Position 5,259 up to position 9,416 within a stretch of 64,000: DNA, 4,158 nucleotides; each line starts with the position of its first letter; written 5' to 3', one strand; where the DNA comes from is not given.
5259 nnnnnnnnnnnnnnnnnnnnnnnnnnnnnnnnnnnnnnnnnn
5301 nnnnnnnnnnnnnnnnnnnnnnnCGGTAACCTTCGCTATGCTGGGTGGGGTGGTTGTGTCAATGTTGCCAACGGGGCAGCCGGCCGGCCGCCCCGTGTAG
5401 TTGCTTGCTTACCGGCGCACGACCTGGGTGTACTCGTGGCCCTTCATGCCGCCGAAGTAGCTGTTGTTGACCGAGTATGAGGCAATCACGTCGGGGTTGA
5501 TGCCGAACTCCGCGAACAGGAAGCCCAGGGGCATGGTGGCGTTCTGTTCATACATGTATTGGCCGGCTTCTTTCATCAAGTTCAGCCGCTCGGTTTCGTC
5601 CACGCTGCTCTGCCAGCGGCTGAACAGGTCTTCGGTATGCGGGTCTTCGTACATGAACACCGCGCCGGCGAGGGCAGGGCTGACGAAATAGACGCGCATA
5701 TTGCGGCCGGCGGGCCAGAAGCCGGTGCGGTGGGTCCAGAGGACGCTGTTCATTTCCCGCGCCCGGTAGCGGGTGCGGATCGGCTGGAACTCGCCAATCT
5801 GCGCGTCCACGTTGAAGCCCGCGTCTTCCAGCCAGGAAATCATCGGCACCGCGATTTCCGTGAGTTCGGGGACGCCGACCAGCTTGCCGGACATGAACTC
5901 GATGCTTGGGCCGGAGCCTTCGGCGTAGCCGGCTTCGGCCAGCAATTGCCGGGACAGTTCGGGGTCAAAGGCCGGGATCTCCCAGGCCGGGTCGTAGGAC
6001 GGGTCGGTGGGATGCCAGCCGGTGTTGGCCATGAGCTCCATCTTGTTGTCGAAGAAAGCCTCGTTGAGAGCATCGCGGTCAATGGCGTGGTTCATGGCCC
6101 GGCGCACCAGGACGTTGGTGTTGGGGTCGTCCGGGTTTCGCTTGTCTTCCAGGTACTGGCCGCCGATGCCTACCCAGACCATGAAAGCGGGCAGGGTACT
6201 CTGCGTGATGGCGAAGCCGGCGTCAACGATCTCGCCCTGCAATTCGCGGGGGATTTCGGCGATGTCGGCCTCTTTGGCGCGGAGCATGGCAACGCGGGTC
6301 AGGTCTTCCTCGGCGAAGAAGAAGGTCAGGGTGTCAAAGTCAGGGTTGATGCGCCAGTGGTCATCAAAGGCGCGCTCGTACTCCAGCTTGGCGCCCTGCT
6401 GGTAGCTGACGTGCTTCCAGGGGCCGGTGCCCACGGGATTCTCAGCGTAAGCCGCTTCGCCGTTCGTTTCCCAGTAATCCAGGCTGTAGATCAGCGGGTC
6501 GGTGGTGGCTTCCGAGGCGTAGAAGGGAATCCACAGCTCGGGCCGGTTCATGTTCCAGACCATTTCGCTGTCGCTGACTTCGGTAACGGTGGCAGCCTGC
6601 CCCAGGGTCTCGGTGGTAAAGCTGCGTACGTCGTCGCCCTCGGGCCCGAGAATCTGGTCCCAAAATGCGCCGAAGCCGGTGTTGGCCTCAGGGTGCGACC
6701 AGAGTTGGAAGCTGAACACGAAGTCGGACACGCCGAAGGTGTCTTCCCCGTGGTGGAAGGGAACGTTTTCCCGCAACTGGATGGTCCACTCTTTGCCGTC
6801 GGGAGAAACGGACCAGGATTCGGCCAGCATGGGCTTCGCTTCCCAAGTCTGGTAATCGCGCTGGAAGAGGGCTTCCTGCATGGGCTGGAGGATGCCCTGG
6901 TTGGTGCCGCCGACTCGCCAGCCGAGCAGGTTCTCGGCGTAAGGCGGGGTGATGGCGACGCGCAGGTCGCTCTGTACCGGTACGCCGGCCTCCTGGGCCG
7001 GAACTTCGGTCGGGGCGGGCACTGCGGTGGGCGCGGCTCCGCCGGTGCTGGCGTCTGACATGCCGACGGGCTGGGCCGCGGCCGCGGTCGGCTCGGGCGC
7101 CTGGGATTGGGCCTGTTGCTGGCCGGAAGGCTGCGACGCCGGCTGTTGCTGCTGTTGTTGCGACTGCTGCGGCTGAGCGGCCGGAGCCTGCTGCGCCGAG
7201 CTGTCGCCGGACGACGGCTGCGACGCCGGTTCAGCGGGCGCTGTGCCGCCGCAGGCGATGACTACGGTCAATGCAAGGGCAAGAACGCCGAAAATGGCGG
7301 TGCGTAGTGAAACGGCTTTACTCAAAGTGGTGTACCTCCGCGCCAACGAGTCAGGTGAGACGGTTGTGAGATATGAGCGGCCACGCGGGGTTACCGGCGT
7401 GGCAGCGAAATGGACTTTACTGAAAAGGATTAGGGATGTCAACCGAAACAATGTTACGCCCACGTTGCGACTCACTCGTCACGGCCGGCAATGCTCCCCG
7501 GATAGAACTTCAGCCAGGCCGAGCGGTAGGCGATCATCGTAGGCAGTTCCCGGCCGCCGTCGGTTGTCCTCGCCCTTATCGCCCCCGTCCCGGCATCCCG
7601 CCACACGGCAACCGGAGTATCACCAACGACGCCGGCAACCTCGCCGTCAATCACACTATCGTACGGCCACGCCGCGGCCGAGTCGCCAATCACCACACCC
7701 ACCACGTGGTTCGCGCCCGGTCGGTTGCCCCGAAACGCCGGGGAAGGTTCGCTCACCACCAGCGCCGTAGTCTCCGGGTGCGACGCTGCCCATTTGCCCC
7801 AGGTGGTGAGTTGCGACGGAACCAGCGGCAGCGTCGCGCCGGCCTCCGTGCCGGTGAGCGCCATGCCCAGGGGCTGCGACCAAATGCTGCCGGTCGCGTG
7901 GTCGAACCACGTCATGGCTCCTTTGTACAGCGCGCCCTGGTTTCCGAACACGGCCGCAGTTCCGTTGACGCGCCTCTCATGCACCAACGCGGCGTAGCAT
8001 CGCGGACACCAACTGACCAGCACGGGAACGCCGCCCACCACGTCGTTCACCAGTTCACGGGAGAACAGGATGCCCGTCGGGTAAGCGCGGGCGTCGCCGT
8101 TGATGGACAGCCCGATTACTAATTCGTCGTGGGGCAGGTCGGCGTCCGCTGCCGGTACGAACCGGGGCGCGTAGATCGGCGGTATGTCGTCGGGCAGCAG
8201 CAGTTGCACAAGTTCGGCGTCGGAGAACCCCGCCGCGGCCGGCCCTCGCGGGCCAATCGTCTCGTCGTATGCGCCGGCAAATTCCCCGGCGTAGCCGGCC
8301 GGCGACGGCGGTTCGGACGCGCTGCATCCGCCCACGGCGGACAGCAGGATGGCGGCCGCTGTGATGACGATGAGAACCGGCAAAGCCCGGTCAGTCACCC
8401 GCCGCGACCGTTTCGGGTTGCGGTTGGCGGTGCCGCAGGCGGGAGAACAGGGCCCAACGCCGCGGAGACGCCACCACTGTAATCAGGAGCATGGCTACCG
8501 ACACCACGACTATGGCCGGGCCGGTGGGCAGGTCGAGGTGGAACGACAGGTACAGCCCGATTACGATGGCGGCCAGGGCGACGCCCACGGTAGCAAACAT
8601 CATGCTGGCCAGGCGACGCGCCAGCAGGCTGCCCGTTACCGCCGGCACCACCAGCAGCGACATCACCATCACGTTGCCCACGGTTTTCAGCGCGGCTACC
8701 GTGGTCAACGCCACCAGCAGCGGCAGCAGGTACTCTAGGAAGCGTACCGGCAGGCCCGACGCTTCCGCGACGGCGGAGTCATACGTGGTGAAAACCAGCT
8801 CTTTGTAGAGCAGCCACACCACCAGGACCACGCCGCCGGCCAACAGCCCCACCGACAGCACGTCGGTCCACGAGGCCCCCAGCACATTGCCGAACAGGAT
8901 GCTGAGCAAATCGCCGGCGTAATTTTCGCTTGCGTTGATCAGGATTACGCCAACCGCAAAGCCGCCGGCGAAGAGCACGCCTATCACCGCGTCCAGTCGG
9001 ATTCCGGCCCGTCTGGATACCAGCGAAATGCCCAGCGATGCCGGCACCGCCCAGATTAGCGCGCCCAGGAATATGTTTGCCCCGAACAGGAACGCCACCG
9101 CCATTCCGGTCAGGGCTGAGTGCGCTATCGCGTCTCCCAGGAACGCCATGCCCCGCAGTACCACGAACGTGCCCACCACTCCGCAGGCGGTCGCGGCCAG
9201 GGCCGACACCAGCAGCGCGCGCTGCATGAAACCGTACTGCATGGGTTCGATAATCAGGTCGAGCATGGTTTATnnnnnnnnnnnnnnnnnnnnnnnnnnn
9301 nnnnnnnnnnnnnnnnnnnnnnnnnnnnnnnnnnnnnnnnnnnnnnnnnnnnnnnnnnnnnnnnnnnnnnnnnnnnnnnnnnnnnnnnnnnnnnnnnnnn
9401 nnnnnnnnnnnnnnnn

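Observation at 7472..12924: Zur-linked zinc-uptake operon with non-canonical cargo and no ATPase gene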

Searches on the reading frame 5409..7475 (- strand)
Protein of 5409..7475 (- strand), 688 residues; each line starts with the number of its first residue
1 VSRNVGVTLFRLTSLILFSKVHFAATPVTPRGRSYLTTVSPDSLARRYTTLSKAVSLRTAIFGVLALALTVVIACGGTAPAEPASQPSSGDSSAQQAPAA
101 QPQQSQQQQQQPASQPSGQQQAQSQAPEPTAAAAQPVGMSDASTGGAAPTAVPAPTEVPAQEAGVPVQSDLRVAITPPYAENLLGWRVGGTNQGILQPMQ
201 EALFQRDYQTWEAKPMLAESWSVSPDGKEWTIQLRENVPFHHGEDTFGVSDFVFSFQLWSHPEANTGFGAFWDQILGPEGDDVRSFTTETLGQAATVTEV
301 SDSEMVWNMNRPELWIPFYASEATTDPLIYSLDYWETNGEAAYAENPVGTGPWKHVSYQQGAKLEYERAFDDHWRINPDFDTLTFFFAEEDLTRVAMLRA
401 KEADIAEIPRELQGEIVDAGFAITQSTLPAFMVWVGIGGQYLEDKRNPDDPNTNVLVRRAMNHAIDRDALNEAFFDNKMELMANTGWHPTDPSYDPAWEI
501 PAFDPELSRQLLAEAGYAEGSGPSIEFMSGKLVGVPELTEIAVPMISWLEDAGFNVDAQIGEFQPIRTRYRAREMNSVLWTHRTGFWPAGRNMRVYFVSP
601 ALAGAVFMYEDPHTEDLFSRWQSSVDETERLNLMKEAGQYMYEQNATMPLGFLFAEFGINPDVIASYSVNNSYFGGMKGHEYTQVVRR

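Call 3: search_protein_families(library=pfam, proteins=[window:5409-7475:-], max_evalue=0.01)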
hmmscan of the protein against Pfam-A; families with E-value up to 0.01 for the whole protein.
window:5409-7475:- (688 aa): 1 family
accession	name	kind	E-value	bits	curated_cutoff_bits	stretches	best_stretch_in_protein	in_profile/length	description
PF00496.27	SBP_bac_5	-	1e-55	189.8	32.4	1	213-593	2-357/368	Bacterial extracellular solute-binding proteins, family 5 Middle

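Call 60: search_protein_families(library=ncbifam, proteins=[window:5409-7325:-], max_evalue=0.001)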
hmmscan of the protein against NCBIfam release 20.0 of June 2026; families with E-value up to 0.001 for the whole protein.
window:5409-7325:- (638 aa): 9 families
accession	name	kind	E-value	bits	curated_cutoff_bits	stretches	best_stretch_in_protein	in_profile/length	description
NF045468.1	Opp5A_nikA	equivalog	2e-24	86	600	2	292-592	153-448/488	nickel ABC transporter substrate-binding protein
NF043070.1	DppA_dipep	equivalog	6e-24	84.5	1005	1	139-595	50-498/535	dipeptide ABC transporter periplasmic-binding protein DppA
NF045467.1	Opp4A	equivalog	7.7e-24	83.8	650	1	141-470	58-383/556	oligopeptide ABC transporter substrate-binding protein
NF011942.0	PRK15413.1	equivalog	2.9e-18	65.9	594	1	296-471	181-347/512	glutathione ABC transporter substrate-binding protein GsiB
TIGR02294.1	nickel_nikA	equivalog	1.9e-17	63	393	2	159-195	44-80/501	nickel ABC transporter substrate-binding protein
TIGR04028.1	SBP_KPN_01854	hypoth_equivalog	6.9e-16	57.9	468.5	2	294-471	159-335/509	TIGR04028 family ABC transporter substrate-binding protein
NF047575.1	opine_bind_CntA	exception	1.6e-12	46.8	800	1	163-195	77-109/535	staphylopine-dependent metal ABC transporter substrate-binding lipoprotein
NF011689.0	PRK15109.1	equivalog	3.3e-12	45.9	560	1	150-467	66-373/547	ABC transporter substrate-binding protein SapA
NF011684.0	PRK15104.1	equivalog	1.9e-07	30.2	947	1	145-601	65-509/543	oligopeptide ABC transporter substrate-binding protein OppA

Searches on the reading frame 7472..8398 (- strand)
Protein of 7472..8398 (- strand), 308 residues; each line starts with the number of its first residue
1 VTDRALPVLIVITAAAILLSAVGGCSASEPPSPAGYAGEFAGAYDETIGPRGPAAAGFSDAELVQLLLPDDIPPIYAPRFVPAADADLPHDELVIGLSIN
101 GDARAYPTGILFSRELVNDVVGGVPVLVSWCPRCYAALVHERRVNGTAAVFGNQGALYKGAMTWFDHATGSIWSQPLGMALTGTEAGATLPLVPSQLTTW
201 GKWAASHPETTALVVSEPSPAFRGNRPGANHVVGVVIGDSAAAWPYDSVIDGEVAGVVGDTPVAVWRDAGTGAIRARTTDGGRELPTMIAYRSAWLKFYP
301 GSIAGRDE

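Call 3: search_protein_families(library=pfam, proteins=[window:7472-8398:-], max_evalue=0.01)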
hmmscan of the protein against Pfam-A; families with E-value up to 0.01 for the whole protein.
window:7472-8398:- (308 aa): 1 family
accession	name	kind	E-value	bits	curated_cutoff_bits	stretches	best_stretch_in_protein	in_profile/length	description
PF11376.13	DUF3179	-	1.2e-49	169.7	27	1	70-216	2-150/292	Protein of unknown function (DUF3179)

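Call 7: search_protein_families(library=ncbifam, proteins=[window:7472-8398:-], max_evalue=0.001)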
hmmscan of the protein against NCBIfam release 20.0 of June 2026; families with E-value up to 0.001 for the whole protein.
window:7472-8398:- (308 aa): 0 families

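Call 29: search_solved_structures(query=window:7472-8398:-, max_evalue=1, show_alignments=2)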
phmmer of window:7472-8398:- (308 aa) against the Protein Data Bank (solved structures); distinct sequences matched with E-value up to 1: 0.

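Call 39: find_homologous_proteins(query=window:7472-8398:-, max_evalue=0.00001)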
Query window:7472-8398:- (308 aa): 643 proteins with E <= 0.00001 among 8000 candidates; the best 120 are listed.
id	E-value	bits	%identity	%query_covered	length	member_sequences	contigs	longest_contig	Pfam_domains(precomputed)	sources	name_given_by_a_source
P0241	2.5e-180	617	91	98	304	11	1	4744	PF11376.14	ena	-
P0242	2.0e-137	476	71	97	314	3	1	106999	PF11376.14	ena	-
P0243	3.2e-137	475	71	97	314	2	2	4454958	PF11376.14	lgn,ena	-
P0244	2.2e-134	466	69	99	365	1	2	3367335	PF11376.14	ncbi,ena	-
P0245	8.8e-130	451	69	94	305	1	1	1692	PF11376.14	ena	-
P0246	4.0e-129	449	70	93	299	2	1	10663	PF11376.14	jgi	-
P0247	5.6e-128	445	68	93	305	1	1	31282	PF11376.14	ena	-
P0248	4.0e-127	442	67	93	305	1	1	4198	PF11376.14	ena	-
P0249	2.4e-126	440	69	91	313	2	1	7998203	PF11376.14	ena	-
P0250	4.3e-126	439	71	87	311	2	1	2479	PF11376.14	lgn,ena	-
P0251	4.5e-126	439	67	95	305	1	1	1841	PF11376.14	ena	-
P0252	9.7e-126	438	66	94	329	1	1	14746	PF11376.14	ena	-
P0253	1.1e-125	438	67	94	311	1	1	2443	PF11376.14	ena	-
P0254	4.9e-125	435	65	98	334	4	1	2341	PF11376.14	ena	-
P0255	7.7e-125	435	67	94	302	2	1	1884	PF11376.14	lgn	-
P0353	3.1e-63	232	47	68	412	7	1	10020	PF11376.14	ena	-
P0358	4.7e-54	202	48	72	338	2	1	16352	PF11376.14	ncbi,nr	ncbi:MAG: DUF3179 domain-containing (seleno)protein [Acidimicrobiia bacterium]|nr:DUF3179 domain-con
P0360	6.5e-53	198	49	67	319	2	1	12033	PF11376.14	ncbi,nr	ncbi:MAG: DUF3179 domain-containing protein, partial [Chloroflexi bacterium]|nr:DUF3179 domain-conta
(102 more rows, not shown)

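Call 45: predict_structure(alignment_id=A1)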
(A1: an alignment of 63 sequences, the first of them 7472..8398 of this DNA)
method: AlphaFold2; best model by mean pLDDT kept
length: 308 residues; sequences in the alignment: 63
mean_pLDDT: 89.9   pTM: 0.82
mean pLDDT of the five models: 89.9, 89.8, 89.0, 88.9, 88.8
residues with pLDDT >= 90: 243; 70-90: 30; 50-70: 20; < 50: 15
segments of 3 or more residues with pLDDT < 50: 25-27, 31-39
pLDDT, mean of each block of 10 residues (from residue 1): 68 82 54 43 60 93 93 97 96 97 98 97 98 95 97 96 97 97 97 97 97 92 89 97 97 97 97 96 97 96 75
secondary structure, 60 per line:
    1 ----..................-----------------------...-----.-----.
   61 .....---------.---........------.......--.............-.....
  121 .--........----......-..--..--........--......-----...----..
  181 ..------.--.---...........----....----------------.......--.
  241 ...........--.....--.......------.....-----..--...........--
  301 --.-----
elements in order: H5-22 E63-65 E79-82 H83-86 E93-99 E102-107 H108-114 E116-121 E124-131 E136-141 E151-158 E161-166 E172-174 E179-182 E196-199 H200-206 E211-214 E231-237 E240-245 H246-251 E254-258 E261-267 E274-278 E288-291 H292-298

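Call 48: fold_search(model_id=the predicted structure, library=pdb)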
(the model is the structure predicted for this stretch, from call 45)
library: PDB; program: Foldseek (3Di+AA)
matches with E <= 10: 587; with E <= 0.001: 0
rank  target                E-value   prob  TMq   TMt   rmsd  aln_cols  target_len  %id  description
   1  5m8c_A                3.0e-02  0.10  0.16  0.14  20.8       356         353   10  Spliceosome component (released 2018-02-28)
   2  3q4k_B                3.3e-02  0.12  0.16  0.14  15.8       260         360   12  Structure of a small peptide ligand bound to E.coli DNA sliding clamp (released 2011-12-28)
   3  7b9v_w                3.9e-02  0.07  0.13  0.11  21.3       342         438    9  Yeast C complex spliceosome at 2.8 Angstrom resolution with Prp18/Slu7 bound (released 2021-03-10)
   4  9e78_1J               6.5e-02  0.04  0.10  0.06  34.3       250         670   10  48-nm repeat of the Leishmania tarentolae doublet microtubule (released 2025-03-12)
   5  6amq_D                6.8e-02  0.09  0.15  0.14  16.0       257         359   13  Crystal structure of the DNA polymerase III subunit beta from Enterobacter cloacae (released 2017-11-01)
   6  4mjq_B                7.2e-02  0.08  0.16  0.14  15.5       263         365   12  E. coli sliding clamp in complex with Bromfenac (released 2013-09-18)
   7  6e8e_A                9.0e-02  0.08  0.16  0.12  15.1       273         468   10  Crystal structure of the Escherichia coli sliding clamp-MutL complex. (released 2019-05-01)
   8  3q4k_A                9.6e-02  0.08  0.15  0.14  17.2       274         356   10  Structure of a small peptide ligand bound to E.coli DNA sliding clamp (released 2011-12-28)
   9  3q4j_C                9.6e-02  0.07  0.16  0.14  15.1       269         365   10  Structure of a small peptide ligand bound to E.coli DNA sliding clamp (released 2011-12-28)
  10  6jla_D                1.0e-01  0.10  0.14  0.20  16.5       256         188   11  Crystal structure of a mouse ependymin related protein (released 2020-03-04)
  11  6amq_A                1.0e-01  0.07  0.15  0.13  17.2       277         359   11  Crystal structure of the DNA polymerase III subunit beta from Enterobacter cloacae (released 2017-11-01)
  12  8j07_3I               1.2e-01  0.03  0.09  0.05  32.0       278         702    9  96nm repeat of human respiratory doublet microtubule and associated axonemal complexes (released 2023-07-26)
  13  6l9x                  1.3e-01  0.10  0.14  0.19  15.7       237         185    9  Xenons in frog EPDR1 (released 2020-11-11)
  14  4n97_A                1.3e-01  0.07  0.16  0.14  16.9       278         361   10  E. coli sliding clamp in complex with 5-nitroindole (released 2013-11-06)
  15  4k74_B                1.3e-01  0.07  0.16  0.14  15.3       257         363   12  The UmuC subunit of the E. coli DNA polymerase V shows a unique interaction with the beta-clamp processivity factor. (released 2013-07-17)
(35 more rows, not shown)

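Call 80: find_encoding_contigs(protein=P0358, flank=6000, max_places=2)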
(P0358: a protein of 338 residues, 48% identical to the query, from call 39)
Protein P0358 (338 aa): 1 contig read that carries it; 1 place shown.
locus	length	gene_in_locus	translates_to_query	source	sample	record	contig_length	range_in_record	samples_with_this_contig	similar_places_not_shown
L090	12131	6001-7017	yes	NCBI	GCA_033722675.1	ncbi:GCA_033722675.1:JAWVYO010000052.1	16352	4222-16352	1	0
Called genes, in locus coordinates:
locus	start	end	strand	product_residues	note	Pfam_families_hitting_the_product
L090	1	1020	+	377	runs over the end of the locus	PF03979:Sigma70_r1_1 (weak), PF00140:Sigma70_r1_2, PF04542:Sigma70_r2, PF04539:Sigma70_r3, PF04545:Sigma70_r4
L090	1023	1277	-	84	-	-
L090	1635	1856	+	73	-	-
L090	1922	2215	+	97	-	-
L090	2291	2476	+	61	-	-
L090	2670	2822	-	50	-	-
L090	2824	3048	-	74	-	-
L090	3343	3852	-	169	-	-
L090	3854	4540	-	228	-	PF10099:RskA_C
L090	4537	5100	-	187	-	PF04542:Sigma70_r2, PF08281:Sigma70_r4_2, PF04545:Sigma70_r4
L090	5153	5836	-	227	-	PF00027:cNMP_binding, PF13545:HTH_Crp_2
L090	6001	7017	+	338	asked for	PF11376:DUF3179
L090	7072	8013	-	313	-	PF00140:Sigma70_r1_2, PF04542:Sigma70_r2, PF04539:Sigma70_r3, PF04545:Sigma70_r4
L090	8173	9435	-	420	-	PF07690:MFS_1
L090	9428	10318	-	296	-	PF02683:DsbD_TM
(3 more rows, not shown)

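Call 81: find_encoding_contigs(protein=P0360, flank=6000, max_places=2)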
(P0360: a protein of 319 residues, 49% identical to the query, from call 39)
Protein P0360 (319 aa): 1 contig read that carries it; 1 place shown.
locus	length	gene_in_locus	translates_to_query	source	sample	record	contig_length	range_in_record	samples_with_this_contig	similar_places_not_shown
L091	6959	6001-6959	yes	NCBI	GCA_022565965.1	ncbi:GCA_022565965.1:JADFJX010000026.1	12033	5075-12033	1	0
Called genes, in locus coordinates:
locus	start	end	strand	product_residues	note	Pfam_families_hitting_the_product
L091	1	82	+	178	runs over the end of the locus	PF11290:DUF3090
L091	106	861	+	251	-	PF00454:PI3_PI4_kinase (faint)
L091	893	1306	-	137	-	PF14464:Prok-JAB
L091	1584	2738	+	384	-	PF02746:MR_MLE_N, PF13378:MR_MLE_C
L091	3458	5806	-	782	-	PF01804:Penicil_amidase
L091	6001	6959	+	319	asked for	PF11376:DUF3179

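Call 82: find_encoding_contigs(protein=P0353, flank=6000, max_places=2)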
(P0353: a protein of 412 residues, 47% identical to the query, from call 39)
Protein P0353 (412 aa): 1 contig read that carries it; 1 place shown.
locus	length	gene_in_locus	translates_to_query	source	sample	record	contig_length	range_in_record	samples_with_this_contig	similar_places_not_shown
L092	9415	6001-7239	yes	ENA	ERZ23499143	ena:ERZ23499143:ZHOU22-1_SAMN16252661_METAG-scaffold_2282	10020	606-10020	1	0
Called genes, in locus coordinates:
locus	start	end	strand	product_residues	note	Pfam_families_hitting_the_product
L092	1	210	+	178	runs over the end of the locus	PF11290:DUF3090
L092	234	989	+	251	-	PF00454:PI3_PI4_kinase (faint)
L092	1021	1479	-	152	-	PF14464:Prok-JAB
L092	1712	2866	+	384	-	PF02746:MR_MLE_N, PF13378:MR_MLE_C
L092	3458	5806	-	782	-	PF01804:Penicil_amidase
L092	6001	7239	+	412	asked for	PF11376:DUF3179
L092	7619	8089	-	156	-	-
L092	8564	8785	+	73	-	PF11376:DUF3179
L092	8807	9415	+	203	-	?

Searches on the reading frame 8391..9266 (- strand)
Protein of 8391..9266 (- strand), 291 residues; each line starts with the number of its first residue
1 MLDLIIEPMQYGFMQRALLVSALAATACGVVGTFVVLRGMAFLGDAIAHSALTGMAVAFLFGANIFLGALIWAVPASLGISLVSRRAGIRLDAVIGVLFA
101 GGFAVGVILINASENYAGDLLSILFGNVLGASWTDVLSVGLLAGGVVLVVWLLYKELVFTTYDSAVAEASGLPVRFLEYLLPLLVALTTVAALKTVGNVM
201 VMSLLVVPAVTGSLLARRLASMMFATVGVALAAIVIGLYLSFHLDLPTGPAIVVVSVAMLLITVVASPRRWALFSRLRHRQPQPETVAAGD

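Call 3: search_protein_families(library=pfam, proteins=[window:8391-9266:-], max_evalue=0.01)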
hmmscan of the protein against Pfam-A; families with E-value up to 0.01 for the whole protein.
window:8391-9266:- (291 aa): 2 families
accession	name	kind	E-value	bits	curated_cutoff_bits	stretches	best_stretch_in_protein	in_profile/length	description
PF00950.22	ABC-3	-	3e-68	230.6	20.1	1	10-265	1-256/258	ABC 3 transport family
PF01032.23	FecCD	-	0.00084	18.9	26.5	1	53-263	85-308/311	FecCD transport family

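Call 7: search_protein_families(library=ncbifam, proteins=[window:8391-9266:-], max_evalue=0.001)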
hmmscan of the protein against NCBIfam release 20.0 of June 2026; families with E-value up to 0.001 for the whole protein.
window:8391-9266:- (291 aa): 4 families
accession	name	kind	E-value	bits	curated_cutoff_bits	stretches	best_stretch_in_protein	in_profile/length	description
NF040871.1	AztB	equivalog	3.9e-62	210.3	280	1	4-255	2-253/254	zinc ABC transporter permease AztB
TIGR03770.1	anch_rpt_perm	equivalog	4.6e-58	197.1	296.8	1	10-265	13-268/270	anchored repeat-type ABC transporter permease subunit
NF040927.1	ABC_perm_SloB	subfamily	2.7e-54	184.8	460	1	8-270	6-267/271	metal ABC transporter permease subunit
NF007089.0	PRK09543.1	equivalog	3.4e-31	108.8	284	1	19-265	10-256/261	zinc ABC transporter permease subunit ZnuB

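Call 70: find_related_loci(query=window:8391-9266:-, collection=metagenome_contigs, flank=6000)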
Query window:8391-9266:- (291 aa) in metagenome_contigs; peptide patterns used: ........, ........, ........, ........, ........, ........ (x = any residue, [..] = any of these).
478 stretches matched a pattern; 5 encode a relative of the query (tblastn E <= 1e-3); 5 distinct loci.
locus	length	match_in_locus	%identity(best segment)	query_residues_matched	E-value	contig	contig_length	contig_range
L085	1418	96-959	83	1-288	2e-159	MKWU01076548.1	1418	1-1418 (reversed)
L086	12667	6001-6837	78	1-279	1e-128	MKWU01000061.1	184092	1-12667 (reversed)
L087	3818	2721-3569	76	1-283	4e-127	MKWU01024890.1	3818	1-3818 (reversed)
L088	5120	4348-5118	79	1-257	9e-124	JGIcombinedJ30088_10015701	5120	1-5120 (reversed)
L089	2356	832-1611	38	9-268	5e-44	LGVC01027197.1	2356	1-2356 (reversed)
